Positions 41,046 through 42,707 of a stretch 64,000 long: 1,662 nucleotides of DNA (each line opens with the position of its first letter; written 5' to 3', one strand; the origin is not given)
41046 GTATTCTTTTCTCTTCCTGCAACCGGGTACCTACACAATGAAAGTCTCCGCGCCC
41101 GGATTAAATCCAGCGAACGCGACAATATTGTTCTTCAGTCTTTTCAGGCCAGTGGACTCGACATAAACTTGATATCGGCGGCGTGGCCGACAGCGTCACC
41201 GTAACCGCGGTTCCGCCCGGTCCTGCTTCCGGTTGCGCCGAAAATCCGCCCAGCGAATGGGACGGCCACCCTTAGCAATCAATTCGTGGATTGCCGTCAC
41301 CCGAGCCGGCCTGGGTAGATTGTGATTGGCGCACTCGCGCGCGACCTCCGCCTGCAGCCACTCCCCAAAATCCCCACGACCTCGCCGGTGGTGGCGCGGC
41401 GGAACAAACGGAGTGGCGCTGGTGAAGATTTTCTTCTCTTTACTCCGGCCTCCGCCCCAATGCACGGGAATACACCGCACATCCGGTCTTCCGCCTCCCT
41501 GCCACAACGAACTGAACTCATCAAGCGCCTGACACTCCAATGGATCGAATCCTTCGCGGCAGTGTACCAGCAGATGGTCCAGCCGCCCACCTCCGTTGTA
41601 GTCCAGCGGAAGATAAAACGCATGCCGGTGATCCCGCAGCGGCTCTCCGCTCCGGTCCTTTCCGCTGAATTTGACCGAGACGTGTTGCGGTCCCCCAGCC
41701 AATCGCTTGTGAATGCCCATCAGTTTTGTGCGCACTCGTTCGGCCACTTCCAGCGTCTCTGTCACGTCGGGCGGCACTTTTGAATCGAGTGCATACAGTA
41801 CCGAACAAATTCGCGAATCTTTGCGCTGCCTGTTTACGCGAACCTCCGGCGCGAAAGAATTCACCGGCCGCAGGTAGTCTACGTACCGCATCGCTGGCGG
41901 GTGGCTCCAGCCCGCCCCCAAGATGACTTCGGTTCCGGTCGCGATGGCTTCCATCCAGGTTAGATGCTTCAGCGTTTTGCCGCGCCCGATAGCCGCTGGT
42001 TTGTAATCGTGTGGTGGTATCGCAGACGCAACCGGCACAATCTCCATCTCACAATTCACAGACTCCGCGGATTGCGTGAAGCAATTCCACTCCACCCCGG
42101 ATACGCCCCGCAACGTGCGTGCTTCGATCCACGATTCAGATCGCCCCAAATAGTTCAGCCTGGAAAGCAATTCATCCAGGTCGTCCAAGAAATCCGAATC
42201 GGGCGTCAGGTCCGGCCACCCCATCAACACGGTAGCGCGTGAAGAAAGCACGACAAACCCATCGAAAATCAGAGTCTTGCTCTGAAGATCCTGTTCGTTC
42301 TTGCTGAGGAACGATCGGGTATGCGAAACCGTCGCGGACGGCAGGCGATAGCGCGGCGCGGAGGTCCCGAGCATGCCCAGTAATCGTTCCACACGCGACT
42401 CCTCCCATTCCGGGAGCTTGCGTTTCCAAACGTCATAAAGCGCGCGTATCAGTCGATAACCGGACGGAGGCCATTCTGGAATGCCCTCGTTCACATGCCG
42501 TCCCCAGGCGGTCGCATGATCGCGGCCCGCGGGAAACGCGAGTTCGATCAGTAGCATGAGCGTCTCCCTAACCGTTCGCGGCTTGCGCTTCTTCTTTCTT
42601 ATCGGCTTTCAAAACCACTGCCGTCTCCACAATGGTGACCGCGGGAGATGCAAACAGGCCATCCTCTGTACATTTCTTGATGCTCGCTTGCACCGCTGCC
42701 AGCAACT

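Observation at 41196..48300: Type I-G (formerly I-U) CRISPR-Cas interference module with no adaptation genes and no array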

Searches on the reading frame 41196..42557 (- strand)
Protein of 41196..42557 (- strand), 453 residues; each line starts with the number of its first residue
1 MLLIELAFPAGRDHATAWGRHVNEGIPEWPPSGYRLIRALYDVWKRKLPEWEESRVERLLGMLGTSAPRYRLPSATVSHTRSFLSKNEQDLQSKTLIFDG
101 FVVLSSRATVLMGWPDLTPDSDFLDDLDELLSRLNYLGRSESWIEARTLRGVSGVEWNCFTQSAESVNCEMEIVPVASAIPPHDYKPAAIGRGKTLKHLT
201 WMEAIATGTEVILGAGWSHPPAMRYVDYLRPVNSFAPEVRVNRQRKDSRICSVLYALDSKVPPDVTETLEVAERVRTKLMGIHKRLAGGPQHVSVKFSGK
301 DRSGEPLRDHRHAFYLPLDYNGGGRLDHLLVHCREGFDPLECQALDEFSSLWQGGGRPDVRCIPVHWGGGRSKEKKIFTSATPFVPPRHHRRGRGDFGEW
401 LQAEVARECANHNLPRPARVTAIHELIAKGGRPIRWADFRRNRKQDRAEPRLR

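Call 3: search_protein_families(library=pfam, proteins=[window:41196-42557:-], max_evalue=0.01)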
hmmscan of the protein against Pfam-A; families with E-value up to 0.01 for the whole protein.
window:41196-42557:- (453 aa): 0 families

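Call 4: search_protein_families(library=ncbifam, proteins=[window:41196-42557:-], max_evalue=0.01)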
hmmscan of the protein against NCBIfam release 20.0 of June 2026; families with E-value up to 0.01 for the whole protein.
window:41196-42557:- (453 aa): 1 family
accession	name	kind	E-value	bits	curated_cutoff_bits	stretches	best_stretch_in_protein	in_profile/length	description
TIGR02165.1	cas5_6_GSU0054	equivalog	4.6e-33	115.1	45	1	1-444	1-455/492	type I-G CRISPR-associated protein Csb2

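Call 19: find_homologous_proteins(query=window:41196-42557:-)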
Query window:41196-42557:- (453 aa): 904 proteins with E <= 0.001 among 8000 candidates; the best 120 are listed.
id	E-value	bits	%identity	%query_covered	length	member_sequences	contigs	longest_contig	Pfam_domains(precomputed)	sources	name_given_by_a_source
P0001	0.0e+0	1067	100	100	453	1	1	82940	-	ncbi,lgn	-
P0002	2.4e-264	896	85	99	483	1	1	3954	-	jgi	jgi:CRISPR-associated protein Csb2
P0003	9.1e-209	712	70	98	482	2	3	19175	-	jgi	jgi:CRISPR-associated protein Csb2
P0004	4.8e-204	697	67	98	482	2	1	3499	-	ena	-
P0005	8.4e-198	676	64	98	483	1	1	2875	-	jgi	jgi:CRISPR-associated protein Csb2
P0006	5.4e-184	631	62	98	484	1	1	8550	-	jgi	jgi:CRISPR-associated protein Csb2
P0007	3.7e-183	628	62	98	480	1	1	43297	-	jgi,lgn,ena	-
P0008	4.8e-182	624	61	99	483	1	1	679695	-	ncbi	-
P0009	1.8e-180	619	62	98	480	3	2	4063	-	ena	-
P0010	2.1e-180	619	62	99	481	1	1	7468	-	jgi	jgi:CRISPR-associated protein Csb2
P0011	5.9e-180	617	61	98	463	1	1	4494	-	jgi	jgi:CRISPR-associated protein Csb2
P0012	1.3e-178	613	61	98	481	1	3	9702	-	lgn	-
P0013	6.5e-177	607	61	98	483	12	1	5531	-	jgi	-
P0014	6.4e-176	604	61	98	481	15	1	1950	-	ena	-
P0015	4.8e-175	601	59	98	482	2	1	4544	-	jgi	jgi:CRISPR-associated protein Csb2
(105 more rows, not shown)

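Call 21: find_encoding_contigs(protein=P0001, flank=10000, max_places=5)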
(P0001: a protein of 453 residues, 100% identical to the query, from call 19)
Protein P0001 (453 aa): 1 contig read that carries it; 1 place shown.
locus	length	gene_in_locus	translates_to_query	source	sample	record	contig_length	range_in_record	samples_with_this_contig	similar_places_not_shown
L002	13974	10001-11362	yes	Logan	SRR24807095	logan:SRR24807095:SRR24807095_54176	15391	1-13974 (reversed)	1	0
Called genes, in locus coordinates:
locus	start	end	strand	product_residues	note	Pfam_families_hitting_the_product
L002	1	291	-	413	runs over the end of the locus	PF01566:Nramp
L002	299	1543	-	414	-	PF05239:PRC (faint), PF03448:MgtE_N, PF00571:CBS (weak)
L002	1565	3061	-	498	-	PF02934:GatB_N, PF02637:GatB_Yqey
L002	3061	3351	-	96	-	-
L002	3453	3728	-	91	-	-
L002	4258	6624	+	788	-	PF00270:DEAD, PF00271:Helicase_C (weak), PF22590:Cas3-like_C_2, PF18019:Cas3_HD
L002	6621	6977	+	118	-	-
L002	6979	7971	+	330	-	-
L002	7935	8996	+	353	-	-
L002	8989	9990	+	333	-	PF09617:Cas_GSU0053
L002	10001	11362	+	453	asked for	-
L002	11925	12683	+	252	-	PF00106:adh_short, PF08659:KR (weak), PF13561:adh_short_C2, PF08643:DUF1776 (faint)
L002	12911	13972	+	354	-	?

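Call 22: find_encoding_contigs(protein=P0003, flank=10000, max_places=4)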
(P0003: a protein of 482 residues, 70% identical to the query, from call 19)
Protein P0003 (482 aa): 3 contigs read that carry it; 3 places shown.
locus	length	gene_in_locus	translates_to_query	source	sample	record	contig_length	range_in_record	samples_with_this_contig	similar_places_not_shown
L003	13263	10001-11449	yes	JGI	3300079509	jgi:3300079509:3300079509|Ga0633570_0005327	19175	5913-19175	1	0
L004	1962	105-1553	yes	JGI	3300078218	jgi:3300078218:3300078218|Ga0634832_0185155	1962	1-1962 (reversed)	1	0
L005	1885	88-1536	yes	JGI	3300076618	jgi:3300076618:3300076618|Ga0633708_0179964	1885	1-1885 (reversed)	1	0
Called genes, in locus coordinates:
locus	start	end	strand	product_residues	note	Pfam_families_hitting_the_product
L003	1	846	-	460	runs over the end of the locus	PF00239:Resolvase, PF07508:Recombinase, PF13408:Zn_ribbon_recom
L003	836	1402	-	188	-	PF11149:DUF2924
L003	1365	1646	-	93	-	-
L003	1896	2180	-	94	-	-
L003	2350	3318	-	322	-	-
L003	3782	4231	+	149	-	-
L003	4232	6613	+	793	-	PF00270:DEAD, PF00271:Helicase_C, PF22590:Cas3-like_C_2, PF18019:Cas3_HD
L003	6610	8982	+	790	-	-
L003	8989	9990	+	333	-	PF09617:Cas_GSU0053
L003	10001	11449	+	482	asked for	-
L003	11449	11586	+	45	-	-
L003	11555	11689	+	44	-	-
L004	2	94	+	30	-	?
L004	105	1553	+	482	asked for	-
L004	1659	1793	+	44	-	-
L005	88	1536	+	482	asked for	-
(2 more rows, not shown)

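Call 23: find_encoding_contigs(protein=P0002, flank=10000, max_places=4)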
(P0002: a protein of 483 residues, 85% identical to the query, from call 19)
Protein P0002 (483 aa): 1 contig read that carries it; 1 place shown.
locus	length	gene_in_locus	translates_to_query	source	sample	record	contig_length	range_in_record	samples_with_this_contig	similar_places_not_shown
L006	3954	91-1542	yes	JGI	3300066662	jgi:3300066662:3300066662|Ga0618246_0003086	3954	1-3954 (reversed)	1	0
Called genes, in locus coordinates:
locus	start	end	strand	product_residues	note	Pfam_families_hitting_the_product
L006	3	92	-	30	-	?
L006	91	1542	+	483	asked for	-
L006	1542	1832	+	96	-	PF09827:CRISPR_Cas2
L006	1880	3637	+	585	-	PF01930:Cas_Cas4, PF12705:PDDEXK_1 (weak), PF01867:Cas_Cas1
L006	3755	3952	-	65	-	?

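Call 32: find_related_loci(query=A1, collection=genome_contigs, flank=10000)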
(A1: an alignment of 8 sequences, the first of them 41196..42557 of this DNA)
Query A1 (453 aa) in genome_contigs; peptide patterns used: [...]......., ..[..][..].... (x = any residue, [..] = any of these).
599 stretches matched a pattern (row limit reached: there are more); 442 encode a relative of the query (tblastn E <= 1e-3); the best 80 are kept; 80 distinct loci.
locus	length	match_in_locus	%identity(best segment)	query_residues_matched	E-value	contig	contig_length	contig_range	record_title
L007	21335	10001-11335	69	1-446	0e+0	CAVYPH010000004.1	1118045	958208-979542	MAG: Bryobacteraceae bacterium isolate MFD05513.bin.2.143 genome assembly, contig: contig_11473, whole genome shotgun se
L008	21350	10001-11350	61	1-450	0e+0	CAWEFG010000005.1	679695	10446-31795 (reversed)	MAG: uncultured Acidobacteriaceae bacterium isolate MFD09603.bin.2.199 genome assembly, contig: contig_704, whole genome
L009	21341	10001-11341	58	1-447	1e-167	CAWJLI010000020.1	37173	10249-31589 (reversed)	MAG: Bryobacterales bacterium isolate MFD05379.bin.2.2 genome assembly, contig: contig_12402, whole genome shotgun seque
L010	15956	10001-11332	58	1-446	9e-168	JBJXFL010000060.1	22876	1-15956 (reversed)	MAG: Bryobacteraceae bacterium isolate F1F2.bin.453 k127_9336298, whole genome shotgun sequence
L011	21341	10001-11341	58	1-447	2e-163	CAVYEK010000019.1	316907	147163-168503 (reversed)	MAG: Terriglobia bacterium isolate MFD04492.bin.1.15 genome assembly, contig: contig_36402, whole genome shotgun sequenc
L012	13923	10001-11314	55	1-446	3e-152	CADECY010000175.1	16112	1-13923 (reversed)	MAG: uncultured Acidobacteria bacterium isolate Acidobacteria sp. RBC020 genome assembly, contig: MAG020_175, whole geno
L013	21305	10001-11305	53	1-446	7e-145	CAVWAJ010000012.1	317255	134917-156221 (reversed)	MAG: Terriglobia bacterium isolate MFD03726.bin.1.222 genome assembly, contig: contig_28352, whole genome shotgun sequen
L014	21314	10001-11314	53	1-444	1e-141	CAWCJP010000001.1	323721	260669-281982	MAG: Bryobacterales bacterium isolate MFD00731.bin.4.171 genome assembly, contig: contig_101660, whole genome shotgun se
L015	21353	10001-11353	52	1-449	2e-139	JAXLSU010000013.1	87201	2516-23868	MAG: Gaiellales bacterium isolate STL-ACT43 C4.202.fa-13, whole genome shotgun sequence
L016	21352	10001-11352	51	1-438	4e-127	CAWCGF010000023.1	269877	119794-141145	MAG: uncultured Acidobacteriota bacterium isolate MFD01275.bin.1.183 genome assembly, contig: contig_34780, whole genome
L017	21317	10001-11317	54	1-452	5e-152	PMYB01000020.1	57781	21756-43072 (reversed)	MAG: Bryobacterales bacterium isolate fen_178 73.20110800_E2D.16_contig_887, whole genome shotgun sequence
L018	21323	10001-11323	49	1-452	2e-124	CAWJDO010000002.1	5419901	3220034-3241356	MAG: Bryobacterales bacterium isolate MFD06435.bin.1.198 genome assembly, contig: contig_17008, whole genome shotgun seq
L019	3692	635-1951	45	1-446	8e-119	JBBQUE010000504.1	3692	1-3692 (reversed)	MAG: Bryobacterales bacterium isolate Co_metawrap_1886 Cmw_1886_k141_3604304_length_3692_cov_6.0000, whole genome shotgu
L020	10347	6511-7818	45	4-450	5e-107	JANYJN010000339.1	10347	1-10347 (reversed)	MAG: Candidatus Solibacter sp. isolate GL140_4_metabinner_111_sub GL140_4_k141_3128446, whole genome shotgun sequence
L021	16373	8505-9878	45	1-450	7e-107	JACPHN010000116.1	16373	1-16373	MAG: Candidatus Schekmanbacteria bacterium isolate NC_groundwater_415_Ag_B-0.1um_66_15 GD18-4_B1_scaffold_691943, whole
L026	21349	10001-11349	48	1-448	2e-103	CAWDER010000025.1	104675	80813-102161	MAG: Bryobacteraceae bacterium isolate MFD05942.bin.2.33 genome assembly, contig: contig_38620, whole genome shotgun seq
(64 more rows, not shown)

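Call 73: search_protein_families(library=ncbifam, proteins=[L026:1957-2694:-, L012:2060-2770:-], max_evalue=0.01)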
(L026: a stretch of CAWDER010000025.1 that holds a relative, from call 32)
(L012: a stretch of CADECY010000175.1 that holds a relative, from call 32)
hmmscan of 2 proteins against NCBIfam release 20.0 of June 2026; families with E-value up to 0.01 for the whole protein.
L026:1957-2694:- (245 aa): 0 families

L012:2060-2770:- (236 aa): 1 family
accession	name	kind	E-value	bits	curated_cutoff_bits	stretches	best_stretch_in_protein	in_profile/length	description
TIGR03158.1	cas3_cyano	exception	0.0032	16.7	69.1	1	34-96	20-81/357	type I-D CRISPR-associated helicase Cas3'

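Call 74: predict_structure(alignment_id=A3)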
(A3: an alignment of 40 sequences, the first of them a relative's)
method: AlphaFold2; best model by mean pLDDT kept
length: 483 residues; sequences in the alignment: 40
mean_pLDDT: 85.2   pTM: 0.54
mean pLDDT of the five models: 85.2, 84.1, 83.0, 80.0, 79.5
residues with pLDDT >= 90: 234; 70-90: 187; 50-70: 50; < 50: 12
segments of 3 or more residues with pLDDT < 50: 239-247
pLDDT, mean of each block of 10 residues (from residue 1): 91 78 78 94 93 96 95 84 58 65 85 94 96 81 85 87 69 93 94 90 90 87 94 68 49 87 88 93 93 92 86 92 90 91 92 83 78 82 88 86 92 92 86 82 55 92 89 88 80
secondary structure, 60 per line:
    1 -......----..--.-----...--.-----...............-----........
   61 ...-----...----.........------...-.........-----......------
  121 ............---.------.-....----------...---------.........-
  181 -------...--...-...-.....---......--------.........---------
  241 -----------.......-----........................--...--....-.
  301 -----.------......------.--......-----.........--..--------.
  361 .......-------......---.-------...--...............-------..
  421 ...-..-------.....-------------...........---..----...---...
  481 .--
elements in order: E2-7 H33-47 H53-63 E69-71 E76-84 E95-103 E109-114 H121-132 E145-148 E159-161 E171-179 E188-190 E197-199 H201-205 H209-214 E223-231 E252-258 H265-287 H295-298 E313-318 E328-333 H339-347 E360-367 E375-380 H397-411 E419-423 E452-462 E478-481

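Call 76: fold_search(model_id=the predicted structure, library=pdb)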
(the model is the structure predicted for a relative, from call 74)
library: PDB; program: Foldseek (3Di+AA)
matches with E <= 10: 523; with E <= 0.001: 4
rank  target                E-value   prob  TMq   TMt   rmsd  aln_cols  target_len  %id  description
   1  3i4h                  2.4e-04  1.00  0.24  0.42   8.0       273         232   14  Crystal structure of Cas6 in Pyrococcus furiosus (released 2009-09-22)
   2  5yi6_D                4.6e-04  1.00  0.25  0.44   8.5       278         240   10  CRISPR associated protein Cas6 (released 2018-09-12)
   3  3pkm_A                6.5e-04  1.00  0.26  0.46   8.1       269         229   12  Crystal structure of Cas6 with its substrate RNA (released 2011-03-09)
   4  5yi6_B                6.8e-04  1.00  0.25  0.43   8.7       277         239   12  CRISPR associated protein Cas6 (released 2018-09-12)
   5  6h9h_A                1.0e-03  0.99  0.23  0.39  10.5       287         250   11  Csf5, CRISPR-Cas type IV Cas6 crRNA endonuclease (released 2018-09-26)
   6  5yi6_A                1.2e-03  0.99  0.26  0.44   8.5       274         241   12  CRISPR associated protein Cas6 (released 2018-09-12)
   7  4c9d_B                1.8e-03  0.99  0.25  0.40   8.8       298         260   12  Cas6 (TTHB231) product complex (released 2013-11-06)
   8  7tr6_P                3.1e-03  1.00  0.26  0.46  14.8       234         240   11  Cascade complex from type I-A CRISPR-Cas system (released 2022-08-10)
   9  4c9d_A                3.3e-03  0.97  0.25  0.40   8.7       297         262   13  Cas6 (TTHB231) product complex (released 2013-11-06)
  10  8bmw_L                4.6e-03  0.98  0.20  0.39   7.4       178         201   15  SsoCsm (released 2023-03-01)
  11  4h4k_A                4.9e-03  0.72  0.14  0.23  10.9       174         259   15  Structure of the Cmr2-Cmr3 subcomplex of the Cmr RNA-silencing complex (released 2013-03-06)
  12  4u7u_K                5.5e-03  0.96  0.23  0.42   8.1       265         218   12  Crystal structure of RNA-guided immune Cascade complex from E.coli (released 2014-08-27)
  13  3x1l_B                5.5e-03  0.44  0.18  0.25  24.0       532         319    9  Crystal Structure of the CRISPR-Cas RNA Silencing Cmr Complex Bound to a Target Analog (released 2015-05-13)
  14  4c98                  8.7e-03  0.98  0.19  0.32   6.1       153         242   14  Thermus thermophilus Cas6 (TTHB231) (released 2013-11-06)
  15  4z7k_B                8.7e-03  0.96  0.22  0.47   9.0       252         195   11  Crystal structure of CRISPR RNA processing endoribonuclease Cas6b (released 2016-04-13)
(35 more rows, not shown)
